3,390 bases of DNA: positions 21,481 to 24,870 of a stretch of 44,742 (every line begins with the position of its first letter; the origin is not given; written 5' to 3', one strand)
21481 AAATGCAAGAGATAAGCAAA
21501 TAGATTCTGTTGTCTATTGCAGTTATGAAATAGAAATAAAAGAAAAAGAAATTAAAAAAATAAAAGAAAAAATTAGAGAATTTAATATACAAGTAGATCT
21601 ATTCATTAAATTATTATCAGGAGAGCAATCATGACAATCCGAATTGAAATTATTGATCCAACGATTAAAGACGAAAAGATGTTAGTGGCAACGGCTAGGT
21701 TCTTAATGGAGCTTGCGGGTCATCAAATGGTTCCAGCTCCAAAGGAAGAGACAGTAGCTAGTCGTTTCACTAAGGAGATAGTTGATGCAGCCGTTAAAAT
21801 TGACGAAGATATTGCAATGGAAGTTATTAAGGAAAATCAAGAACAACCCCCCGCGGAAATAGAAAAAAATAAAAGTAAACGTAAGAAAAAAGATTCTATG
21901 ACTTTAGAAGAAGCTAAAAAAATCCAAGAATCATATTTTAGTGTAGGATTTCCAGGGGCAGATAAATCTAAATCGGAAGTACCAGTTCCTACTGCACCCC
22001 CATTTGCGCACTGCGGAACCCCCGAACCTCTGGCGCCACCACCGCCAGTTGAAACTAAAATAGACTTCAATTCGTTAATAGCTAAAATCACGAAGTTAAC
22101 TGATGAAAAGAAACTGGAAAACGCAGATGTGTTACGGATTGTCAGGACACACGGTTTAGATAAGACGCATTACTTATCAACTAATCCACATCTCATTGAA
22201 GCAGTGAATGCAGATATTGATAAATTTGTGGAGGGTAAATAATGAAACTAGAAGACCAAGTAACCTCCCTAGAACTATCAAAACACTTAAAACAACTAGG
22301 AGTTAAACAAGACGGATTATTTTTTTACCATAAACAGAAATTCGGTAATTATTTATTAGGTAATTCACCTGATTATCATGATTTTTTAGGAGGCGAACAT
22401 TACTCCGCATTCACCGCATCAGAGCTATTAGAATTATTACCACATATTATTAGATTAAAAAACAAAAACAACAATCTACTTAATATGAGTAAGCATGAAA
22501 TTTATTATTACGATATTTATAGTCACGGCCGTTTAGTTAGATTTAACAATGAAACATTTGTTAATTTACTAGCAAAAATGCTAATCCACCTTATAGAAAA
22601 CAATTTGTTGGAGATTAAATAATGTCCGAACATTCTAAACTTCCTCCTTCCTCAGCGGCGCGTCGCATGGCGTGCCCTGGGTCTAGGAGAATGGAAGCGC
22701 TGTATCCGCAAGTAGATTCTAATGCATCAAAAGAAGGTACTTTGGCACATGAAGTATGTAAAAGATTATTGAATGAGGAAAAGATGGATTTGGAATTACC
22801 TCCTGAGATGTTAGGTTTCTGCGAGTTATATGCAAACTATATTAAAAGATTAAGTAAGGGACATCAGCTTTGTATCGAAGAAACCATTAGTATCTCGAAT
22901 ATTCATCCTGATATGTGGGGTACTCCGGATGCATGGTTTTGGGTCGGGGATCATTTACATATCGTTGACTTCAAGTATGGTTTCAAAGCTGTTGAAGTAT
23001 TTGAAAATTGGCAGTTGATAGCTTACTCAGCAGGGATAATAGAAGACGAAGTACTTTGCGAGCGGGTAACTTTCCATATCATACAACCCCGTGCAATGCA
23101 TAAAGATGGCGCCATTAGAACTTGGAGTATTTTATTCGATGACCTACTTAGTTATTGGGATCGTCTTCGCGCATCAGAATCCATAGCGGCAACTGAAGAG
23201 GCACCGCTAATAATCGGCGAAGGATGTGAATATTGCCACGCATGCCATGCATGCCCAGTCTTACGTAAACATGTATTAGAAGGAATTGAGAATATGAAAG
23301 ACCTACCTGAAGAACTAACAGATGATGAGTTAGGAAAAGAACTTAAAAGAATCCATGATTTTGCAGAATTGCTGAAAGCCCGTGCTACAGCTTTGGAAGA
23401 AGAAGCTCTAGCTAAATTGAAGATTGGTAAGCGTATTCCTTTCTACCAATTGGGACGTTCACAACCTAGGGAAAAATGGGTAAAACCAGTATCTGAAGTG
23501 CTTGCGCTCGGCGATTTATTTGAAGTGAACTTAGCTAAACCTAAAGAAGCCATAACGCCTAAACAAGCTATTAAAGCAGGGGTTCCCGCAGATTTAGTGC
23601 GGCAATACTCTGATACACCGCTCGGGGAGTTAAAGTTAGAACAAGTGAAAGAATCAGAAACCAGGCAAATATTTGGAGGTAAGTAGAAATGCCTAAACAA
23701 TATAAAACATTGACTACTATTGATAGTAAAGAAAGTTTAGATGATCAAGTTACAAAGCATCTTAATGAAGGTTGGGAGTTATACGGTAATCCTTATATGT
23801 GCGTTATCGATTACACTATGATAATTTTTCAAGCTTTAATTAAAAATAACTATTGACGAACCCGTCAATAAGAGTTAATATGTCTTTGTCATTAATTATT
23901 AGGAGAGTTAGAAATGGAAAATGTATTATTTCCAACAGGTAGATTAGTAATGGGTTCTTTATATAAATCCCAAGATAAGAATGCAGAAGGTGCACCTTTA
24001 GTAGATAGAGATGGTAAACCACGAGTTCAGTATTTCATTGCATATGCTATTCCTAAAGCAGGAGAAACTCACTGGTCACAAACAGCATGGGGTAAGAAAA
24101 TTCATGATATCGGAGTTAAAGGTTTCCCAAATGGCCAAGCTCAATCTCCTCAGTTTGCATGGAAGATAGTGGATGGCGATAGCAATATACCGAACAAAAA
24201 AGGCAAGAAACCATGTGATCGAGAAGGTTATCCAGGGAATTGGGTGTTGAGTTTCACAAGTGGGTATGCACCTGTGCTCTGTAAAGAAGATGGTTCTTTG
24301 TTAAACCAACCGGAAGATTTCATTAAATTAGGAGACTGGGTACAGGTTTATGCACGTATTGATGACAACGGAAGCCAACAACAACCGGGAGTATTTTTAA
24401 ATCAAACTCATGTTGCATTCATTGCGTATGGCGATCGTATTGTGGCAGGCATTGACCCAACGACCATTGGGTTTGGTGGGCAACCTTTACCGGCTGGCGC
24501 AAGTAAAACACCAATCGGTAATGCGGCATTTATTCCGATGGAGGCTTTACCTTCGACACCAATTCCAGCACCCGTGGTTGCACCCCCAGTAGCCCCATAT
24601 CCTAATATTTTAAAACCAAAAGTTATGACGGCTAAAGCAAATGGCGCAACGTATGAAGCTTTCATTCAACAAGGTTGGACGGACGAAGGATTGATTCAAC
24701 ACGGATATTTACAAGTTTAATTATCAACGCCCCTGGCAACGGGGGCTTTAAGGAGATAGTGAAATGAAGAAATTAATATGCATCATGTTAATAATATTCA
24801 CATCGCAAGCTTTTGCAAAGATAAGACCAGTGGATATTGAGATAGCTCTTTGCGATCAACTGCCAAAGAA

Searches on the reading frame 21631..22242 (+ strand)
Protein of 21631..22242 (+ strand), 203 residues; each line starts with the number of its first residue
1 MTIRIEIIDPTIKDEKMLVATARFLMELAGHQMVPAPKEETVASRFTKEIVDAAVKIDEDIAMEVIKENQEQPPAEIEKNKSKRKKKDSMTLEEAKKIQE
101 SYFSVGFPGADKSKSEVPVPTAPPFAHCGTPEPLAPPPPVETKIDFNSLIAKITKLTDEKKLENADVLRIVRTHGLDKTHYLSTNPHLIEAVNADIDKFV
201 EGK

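Call 24: search_protein_families(library=phrogs, proteins=[window:21631-22242:+], max_evalue=0.001)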
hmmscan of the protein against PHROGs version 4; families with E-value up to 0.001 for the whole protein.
window:21631-22242:+ (203 aa): 1 family
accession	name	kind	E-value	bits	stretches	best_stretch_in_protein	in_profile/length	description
phrog_11133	-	unknown function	5.4e-09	37.2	1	63-196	184-314/320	-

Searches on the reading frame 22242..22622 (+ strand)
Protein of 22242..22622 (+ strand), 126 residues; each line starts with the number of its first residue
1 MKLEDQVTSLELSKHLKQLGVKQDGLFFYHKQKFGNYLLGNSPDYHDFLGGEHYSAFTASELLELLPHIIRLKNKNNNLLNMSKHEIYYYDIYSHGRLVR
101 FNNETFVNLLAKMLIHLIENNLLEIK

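Call 24: search_protein_families(library=phrogs, proteins=[window:22242-22622:+], max_evalue=0.001)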
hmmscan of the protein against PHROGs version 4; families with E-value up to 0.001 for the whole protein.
window:22242-22622:+ (126 aa): 1 family
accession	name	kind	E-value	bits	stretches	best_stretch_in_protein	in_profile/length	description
phrog_31971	-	unknown function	1.5e-13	52.1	1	1-122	1-127/130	-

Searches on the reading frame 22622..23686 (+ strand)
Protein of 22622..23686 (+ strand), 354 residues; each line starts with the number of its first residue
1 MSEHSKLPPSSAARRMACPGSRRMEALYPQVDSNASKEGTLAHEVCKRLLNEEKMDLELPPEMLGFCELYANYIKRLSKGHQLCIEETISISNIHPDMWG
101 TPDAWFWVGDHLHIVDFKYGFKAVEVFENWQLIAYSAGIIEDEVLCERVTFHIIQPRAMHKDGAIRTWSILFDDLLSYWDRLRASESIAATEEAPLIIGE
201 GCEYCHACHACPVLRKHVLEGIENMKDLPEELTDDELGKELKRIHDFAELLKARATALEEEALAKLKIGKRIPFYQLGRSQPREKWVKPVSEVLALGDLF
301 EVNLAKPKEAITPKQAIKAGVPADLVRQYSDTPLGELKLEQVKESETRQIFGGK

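Call 24: search_protein_families(library=phrogs, proteins=[window:22622-23686:+], max_evalue=0.001)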
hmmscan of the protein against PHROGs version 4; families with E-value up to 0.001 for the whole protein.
window:22622-23686:+ (354 aa): 2 families
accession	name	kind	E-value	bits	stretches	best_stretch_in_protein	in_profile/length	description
phrog_69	-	DNA, RNA and nucleotide metabolism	2.1e-61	209.5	1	1-343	84-459/501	exonuclease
phrog_3953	-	DNA, RNA and nucleotide metabolism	2e-13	51.4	1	1-179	10-174/186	exonuclease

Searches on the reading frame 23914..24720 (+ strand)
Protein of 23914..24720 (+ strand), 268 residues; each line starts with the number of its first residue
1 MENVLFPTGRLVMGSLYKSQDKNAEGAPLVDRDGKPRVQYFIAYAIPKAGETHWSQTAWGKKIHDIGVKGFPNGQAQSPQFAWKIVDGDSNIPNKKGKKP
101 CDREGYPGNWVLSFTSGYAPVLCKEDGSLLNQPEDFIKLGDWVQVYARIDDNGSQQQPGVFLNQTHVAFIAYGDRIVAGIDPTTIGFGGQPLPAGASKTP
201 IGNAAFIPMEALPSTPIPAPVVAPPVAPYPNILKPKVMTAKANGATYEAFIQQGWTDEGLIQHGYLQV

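Call 24: search_protein_families(library=phrogs, proteins=[window:23914-24720:+], max_evalue=0.001)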
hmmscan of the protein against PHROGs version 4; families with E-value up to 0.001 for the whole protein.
window:23914-24720:+ (268 aa): 2 families
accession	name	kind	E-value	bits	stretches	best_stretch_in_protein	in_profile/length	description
phrog_7011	-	DNA, RNA and nucleotide metabolism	1.5e-63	215.9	1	1-267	4-301/303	Gp2.5-like ssDNA binding protein and ssDNA annealing protein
phrog_112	-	DNA, RNA and nucleotide metabolism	0.00084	20.1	0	82-174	91-178/265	Gp2.5-like ssDNA binding protein and ssDNA annealing protein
